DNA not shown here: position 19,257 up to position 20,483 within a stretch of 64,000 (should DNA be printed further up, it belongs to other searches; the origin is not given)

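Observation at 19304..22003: IS1595-family transporter IS carrying a restriction-modification operon, inserted in hrcA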

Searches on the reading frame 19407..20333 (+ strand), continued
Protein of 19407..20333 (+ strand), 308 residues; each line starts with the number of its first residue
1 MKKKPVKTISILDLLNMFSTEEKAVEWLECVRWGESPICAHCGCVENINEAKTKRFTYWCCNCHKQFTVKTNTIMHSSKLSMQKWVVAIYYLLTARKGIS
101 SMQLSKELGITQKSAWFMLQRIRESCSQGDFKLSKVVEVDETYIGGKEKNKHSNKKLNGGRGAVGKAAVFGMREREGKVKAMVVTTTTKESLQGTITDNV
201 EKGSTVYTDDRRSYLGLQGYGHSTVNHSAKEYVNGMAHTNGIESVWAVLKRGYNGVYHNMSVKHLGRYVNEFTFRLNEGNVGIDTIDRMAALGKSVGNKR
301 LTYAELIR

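Call 70: find_encoding_contigs(protein=P0256, flank=3500, max_places=5)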
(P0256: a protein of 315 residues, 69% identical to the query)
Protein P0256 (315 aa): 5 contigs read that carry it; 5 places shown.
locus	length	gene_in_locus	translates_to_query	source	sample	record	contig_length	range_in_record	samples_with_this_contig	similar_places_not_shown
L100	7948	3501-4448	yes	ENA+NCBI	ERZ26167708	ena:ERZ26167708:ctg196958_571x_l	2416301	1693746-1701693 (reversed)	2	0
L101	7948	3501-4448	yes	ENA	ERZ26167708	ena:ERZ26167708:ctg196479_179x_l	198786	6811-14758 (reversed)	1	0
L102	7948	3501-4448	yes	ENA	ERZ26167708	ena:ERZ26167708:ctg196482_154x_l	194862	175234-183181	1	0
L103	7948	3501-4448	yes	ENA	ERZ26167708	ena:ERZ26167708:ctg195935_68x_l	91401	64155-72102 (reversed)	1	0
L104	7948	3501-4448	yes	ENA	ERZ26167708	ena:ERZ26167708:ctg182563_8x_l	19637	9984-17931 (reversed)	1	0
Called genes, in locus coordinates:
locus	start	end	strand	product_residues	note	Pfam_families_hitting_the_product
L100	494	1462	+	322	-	PF00291:PALP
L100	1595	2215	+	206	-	PF01209:Ubie_methyltran, PF13489:Methyltransf_23, PF13847:Methyltransf_31, PF08241:Methyltransf_11, PF08242:Methyltransf_12, PF13649:Methyltransf_25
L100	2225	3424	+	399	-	PF01566:Nramp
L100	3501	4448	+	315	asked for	PF12760:Zn_ribbon_IS1595 (weak), PF12762:DDE_Tnp_IS1595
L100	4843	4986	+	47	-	-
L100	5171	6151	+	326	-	PF00296:Bac_luciferase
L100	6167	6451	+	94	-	-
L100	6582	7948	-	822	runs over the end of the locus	PF07715:Plug, PF00593:TonB_dep_Rec_b-barrel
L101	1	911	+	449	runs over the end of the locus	PF06808:DctM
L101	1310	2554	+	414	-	PF13542:HTH_Tnp_ISL3 (weak), PF01610:DDE_Tnp_ISL3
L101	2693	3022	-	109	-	-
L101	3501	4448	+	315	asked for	PF12760:Zn_ribbon_IS1595 (weak), PF12762:DDE_Tnp_IS1595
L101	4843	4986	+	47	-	-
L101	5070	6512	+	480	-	-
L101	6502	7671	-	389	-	PF14690:Zn_ribbon_ISL3, PF13542:HTH_Tnp_ISL3, PF01610:DDE_Tnp_ISL3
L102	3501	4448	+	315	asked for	PF12760:Zn_ribbon_IS1595 (weak), PF12762:DDE_Tnp_IS1595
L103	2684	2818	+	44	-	-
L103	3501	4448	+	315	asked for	PF12760:Zn_ribbon_IS1595 (weak), PF12762:DDE_Tnp_IS1595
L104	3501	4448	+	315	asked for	PF12760:Zn_ribbon_IS1595 (weak), PF12762:DDE_Tnp_IS1595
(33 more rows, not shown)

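Call 74: find_related_loci(query=A3, collection=metagenome_contigs, flank=4500)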
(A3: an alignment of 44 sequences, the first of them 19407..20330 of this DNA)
Query A3 (308 aa) in metagenome_contigs; peptide patterns used: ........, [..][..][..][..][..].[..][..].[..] (x = any residue, [..] = any of these).
600 stretches matched a pattern (row limit reached: there are more); 598 encode a relative of the query (tblastn E <= 1e-3); the best 80 are kept; 80 distinct loci.
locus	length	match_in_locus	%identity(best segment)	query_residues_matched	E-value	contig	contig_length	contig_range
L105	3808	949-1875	52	1-307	1e-111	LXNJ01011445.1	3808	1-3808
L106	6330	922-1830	57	8-307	5e-109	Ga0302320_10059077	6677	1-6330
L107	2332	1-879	56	15-307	1e-111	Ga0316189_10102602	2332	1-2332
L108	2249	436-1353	55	8-306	3e-111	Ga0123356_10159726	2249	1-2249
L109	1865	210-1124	55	8-307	4e-111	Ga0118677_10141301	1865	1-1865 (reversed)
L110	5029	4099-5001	54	8-308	3e-105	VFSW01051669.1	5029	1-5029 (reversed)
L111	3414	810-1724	55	8-307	2e-105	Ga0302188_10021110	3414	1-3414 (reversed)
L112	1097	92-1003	53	8-307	3e-112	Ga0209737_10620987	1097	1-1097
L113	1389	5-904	55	13-307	4e-110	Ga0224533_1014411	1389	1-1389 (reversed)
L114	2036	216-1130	52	8-306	5e-106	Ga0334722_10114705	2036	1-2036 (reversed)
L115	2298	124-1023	53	8-306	5e-103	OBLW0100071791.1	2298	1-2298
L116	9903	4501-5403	52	8-308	4e-99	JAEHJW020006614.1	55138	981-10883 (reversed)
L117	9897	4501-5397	54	8-306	4e-98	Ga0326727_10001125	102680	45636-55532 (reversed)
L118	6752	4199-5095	53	8-306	8e-98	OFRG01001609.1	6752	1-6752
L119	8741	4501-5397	53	8-306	1e-97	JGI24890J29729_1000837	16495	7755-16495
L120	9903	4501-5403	53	8-307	7e-98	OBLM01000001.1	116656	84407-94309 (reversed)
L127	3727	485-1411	50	5-308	9e-97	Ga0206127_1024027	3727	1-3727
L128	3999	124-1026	52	8-307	2e-96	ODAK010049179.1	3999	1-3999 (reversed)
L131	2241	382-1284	51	8-308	1e-99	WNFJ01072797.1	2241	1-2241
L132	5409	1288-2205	50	8-306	3e-95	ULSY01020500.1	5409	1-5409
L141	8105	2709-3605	51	8-306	2e-93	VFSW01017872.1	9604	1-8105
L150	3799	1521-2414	47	9-307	2e-86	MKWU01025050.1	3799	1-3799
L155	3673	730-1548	45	10-277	3e-79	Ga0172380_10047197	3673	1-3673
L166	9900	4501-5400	45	10-308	8e-85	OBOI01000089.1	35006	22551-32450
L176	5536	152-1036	41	10-306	2e-70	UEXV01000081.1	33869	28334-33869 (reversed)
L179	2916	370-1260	39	10-307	3e-70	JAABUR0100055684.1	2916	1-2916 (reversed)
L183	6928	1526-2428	43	10-307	5e-69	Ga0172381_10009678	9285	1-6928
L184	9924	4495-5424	40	6-307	1e-68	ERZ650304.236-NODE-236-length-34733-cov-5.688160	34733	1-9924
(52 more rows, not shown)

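Call 78: search_protein_families(library=pfam, proteins=[L106:1968-2921:+, L119:5418-6386:+, L119:6562-7092:+, L120:5371-6237:-, L128:1188-1880:-, L141:3793-4563:+, L150:2432-3307:+, L155:1589-2734:-, L166:5417-6490:+, L183:2431-3387:+], max_evalue=0.001)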
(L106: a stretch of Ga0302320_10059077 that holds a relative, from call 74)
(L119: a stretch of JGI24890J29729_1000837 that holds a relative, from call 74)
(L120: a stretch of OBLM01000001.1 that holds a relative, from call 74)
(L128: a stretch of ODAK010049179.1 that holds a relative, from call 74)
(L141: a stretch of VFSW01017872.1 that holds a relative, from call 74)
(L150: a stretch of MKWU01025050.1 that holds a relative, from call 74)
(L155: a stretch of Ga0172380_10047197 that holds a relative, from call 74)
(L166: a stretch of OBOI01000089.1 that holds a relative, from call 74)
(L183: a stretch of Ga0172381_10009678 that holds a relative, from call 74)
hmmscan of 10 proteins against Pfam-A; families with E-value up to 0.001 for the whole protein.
L106:1968-2921:+ (318 aa): 0 families

L119:5418-6386:+ (323 aa): 1 family
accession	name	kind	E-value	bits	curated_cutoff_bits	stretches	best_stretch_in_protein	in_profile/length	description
PF01555.25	N6_N4_Mtase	-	7.2e-48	163.9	26.7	1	56-295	1-220/221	DNA methylase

L119:6562-7092:+ (177 aa): 1 family
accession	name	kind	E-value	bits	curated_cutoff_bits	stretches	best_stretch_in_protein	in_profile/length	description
PF14511.12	RE_EcoO109I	-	2.7e-49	168.1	22.5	1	1-133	66-198/198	Type II restriction endonuclease EcoO109I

L120:5371-6237:- (289 aa): 0 families

L128:1188-1880:- (230 aa): 0 families

L141:3793-4563:+ (257 aa): 1 family
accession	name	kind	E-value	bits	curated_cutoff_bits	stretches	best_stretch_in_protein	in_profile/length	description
PF00145.23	DNA_methylase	-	3.6e-45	155.2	22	1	5-159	3-161/324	C-5 cytosine-specific DNA methylase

L150:2432-3307:+ (292 aa): 1 family
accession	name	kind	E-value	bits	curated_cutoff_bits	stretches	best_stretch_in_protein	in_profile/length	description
PF04383.19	KilA-N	-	1.5e-23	83.1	23.8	1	46-142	7-106/107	KilA-N domain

L155:1589-2734:- (381 aa): 0 families

L166:5417-6490:+ (358 aa): 1 family
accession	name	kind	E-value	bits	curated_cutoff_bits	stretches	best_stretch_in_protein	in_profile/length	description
PF14163.11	SieB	-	6.8e-15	55.4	26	1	179-258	64-147/147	Super-infection exclusion protein B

L183:2431-3387:+ (319 aa): 2 families
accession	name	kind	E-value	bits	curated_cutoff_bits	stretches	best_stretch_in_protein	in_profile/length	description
PF01555.25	N6_N4_Mtase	-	1.4e-38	133.5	26.7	1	42-300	1-220/221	DNA methylase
PF02086.21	MethyltransfD12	-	0.00021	21.6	22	1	249-305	7-64/253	D12 class N6 adenine-specific DNA methyltransferase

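Call 79: search_protein_families(library=pfam, proteins=[L127:1418-2755:+, L127:2745-3416:+, L176:1179-1811:+, L176:2467-3897:+, L179:1978-2658:+, L184:5654-6487:+, L184:6596-8353:+, L132:2315-3058:-, L132:3931-4575:+, L115:991-1569:-], max_evalue=0.001)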
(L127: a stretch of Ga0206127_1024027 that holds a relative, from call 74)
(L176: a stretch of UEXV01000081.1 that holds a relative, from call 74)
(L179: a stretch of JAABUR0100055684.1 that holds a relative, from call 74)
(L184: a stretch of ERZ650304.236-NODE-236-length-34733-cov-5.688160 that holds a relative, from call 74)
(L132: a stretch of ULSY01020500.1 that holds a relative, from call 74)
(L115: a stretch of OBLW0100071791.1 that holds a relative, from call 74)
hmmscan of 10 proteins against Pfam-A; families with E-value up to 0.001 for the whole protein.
L127:1418-2755:+ (446 aa): 1 family
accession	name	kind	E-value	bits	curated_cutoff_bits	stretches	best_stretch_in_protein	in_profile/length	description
PF00145.23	DNA_methylase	-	7.8e-77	259.3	22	1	22-436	1-323/324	C-5 cytosine-specific DNA methylase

L127:2745-3416:+ (224 aa): 1 family
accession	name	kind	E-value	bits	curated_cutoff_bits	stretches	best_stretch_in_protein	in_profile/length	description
PF09564.16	RE_NgoBV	-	1.4e-41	143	25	1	3-221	4-223/238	NgoBV restriction endonuclease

L176:1179-1811:+ (211 aa): 1 family
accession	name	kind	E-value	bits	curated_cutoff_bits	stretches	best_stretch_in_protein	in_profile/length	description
PF13274.11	SocA_Panacea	-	5.5e-13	50.3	25.7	1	52-157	1-109/113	Antitoxin SocA-like, Panacea domain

L176:2467-3897:+ (477 aa): 3 families
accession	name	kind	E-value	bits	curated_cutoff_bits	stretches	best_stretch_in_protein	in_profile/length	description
PF01555.25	N6_N4_Mtase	-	4.7e-40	138.3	26.7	1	10-268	22-217/221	DNA methylase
PF04471.18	Mrr_cat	-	1.6e-06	28.6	21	1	302-394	5-92/115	Restriction endonuclease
PF22722.2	NA-iREase1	-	6.6e-05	23.3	27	1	323-401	20-90/106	NACHT-associated inactive Restriction Endonuclease 1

L179:1978-2658:+ (227 aa): 0 families

L184:5654-6487:+ (278 aa): 1 family
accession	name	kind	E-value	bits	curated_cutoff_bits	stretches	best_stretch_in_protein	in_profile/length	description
PF13814.12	Replic_Relax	-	8.5e-14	52.5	25.3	1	18-202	1-183/191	Replication-relaxation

L184:6596-8353:+ (586 aa): 0 families

L132:2315-3058:- (247 aa): 1 family
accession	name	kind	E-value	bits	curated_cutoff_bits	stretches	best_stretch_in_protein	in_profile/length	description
PF13505.12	OMP_b-brl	-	1.4e-09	38.8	28.7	1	12-247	6-175/175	Outer membrane protein beta-barrel domain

L132:3931-4575:+ (215 aa): 0 families

L115:991-1569:- (193 aa): 0 families

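Call 80: search_protein_families(library=padloc, proteins=[L106:1968-2921:+, L120:5371-6237:-, L128:1188-1880:-, L155:1589-2734:-, L179:1978-2658:+, L184:6596-8353:+, L115:991-1569:-, L131:1575-2105:-, L183:3365-3655:+, L098:3316-3951:+], max_evalue=0.001)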
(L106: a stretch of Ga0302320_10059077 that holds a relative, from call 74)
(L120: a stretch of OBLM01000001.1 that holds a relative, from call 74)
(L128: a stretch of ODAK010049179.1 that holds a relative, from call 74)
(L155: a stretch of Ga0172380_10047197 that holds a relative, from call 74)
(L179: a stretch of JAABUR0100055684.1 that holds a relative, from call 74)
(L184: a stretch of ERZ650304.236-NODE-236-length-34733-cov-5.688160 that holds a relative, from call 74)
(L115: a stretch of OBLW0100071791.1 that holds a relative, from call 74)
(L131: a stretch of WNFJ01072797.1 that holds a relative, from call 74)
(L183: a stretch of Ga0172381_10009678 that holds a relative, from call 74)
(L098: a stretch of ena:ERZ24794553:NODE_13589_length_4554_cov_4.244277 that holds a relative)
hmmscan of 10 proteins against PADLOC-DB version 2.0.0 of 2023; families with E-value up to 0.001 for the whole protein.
L106:1968-2921:+ (318 aa): 0 families

L120:5371-6237:- (289 aa): 0 families

L128:1188-1880:- (230 aa): 0 families

L155:1589-2734:- (381 aa): 0 families

L179:1978-2658:+ (227 aa): 0 families

L184:6596-8353:+ (586 aa): 0 families

L115:991-1569:- (193 aa): 0 families

L131:1575-2105:- (176 aa): 0 families

L183:3365-3655:+ (97 aa): 0 families

L098:3316-3951:+ (212 aa): 1 family
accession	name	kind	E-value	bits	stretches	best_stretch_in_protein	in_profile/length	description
PDLC03494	REase_II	-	4.4e-49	165.1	1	40-208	20-189/190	Type II restriction enzyme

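Call 82: search_protein_families(library=pfam, proteins=[L098:2562-3350:+, L098:3316-3951:+], max_evalue=0.1)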
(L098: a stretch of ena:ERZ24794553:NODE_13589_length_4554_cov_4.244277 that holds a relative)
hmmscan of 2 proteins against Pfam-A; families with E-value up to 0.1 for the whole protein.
L098:2562-3350:+ (263 aa): 5 families
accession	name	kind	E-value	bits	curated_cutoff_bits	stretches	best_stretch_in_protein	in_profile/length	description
PF01555.25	N6_N4_Mtase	-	1.1e-43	150.2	26.7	1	25-250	1-221/221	DNA methylase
PF13847.12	Methyltransf_31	-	6.9e-05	23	27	1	210-252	3-48/145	Methyltransferase domain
PF13649.12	Methyltransf_25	-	0.00013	23.1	27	1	214-253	1-42/97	Methyltransferase domain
PF01170.24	UPF0020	-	0.00024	21.3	22.3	1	189-225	6-43/197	RMKL-like, methyltransferase domain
PF08241.18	Methyltransf_11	-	0.00082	20.4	21.2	0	219-253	5-39/95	Methyltransferase domain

L098:3316-3951:+ (212 aa): 8 families
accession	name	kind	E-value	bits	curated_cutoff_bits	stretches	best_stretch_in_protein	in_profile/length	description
PF02945.21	Endonuclease_7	-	1.8e-19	69.9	23.6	1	134-205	14-81/82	Recombination endonuclease VII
PF18275.7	His_Me_b4a2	-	8.3e-11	42.2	25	1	75-124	1-51/52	His-Me finger endonuclease beta4-alpha2 domain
PF18350.7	SH3_17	-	0.00017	21.9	27.7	1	39-69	18-48/53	Restriction endonuclease SH3 domain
PF07776.21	zf-AD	-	0.0091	16.7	28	0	68-96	37-56/75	Zinc-finger associated domain (zf-AD)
PF12898.13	Stc1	-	0.021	15.8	24.8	1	80-119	46-82/84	Stc1 domain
PF24921.1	RING_XB3-XBAT31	-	0.022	15.2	50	0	139-155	38-54/57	E3 ubiquitin-protein ligase XB3/XBAT31 RING finger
PF10955.13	Fin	-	0.028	15.1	23.7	0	170-190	44-65/76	Anti-sigma-F factor Fin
PF21435.3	Gln_amidase_like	-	0.099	12.7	27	0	37-81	105-143/171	Shigella glutamine deamidase OspI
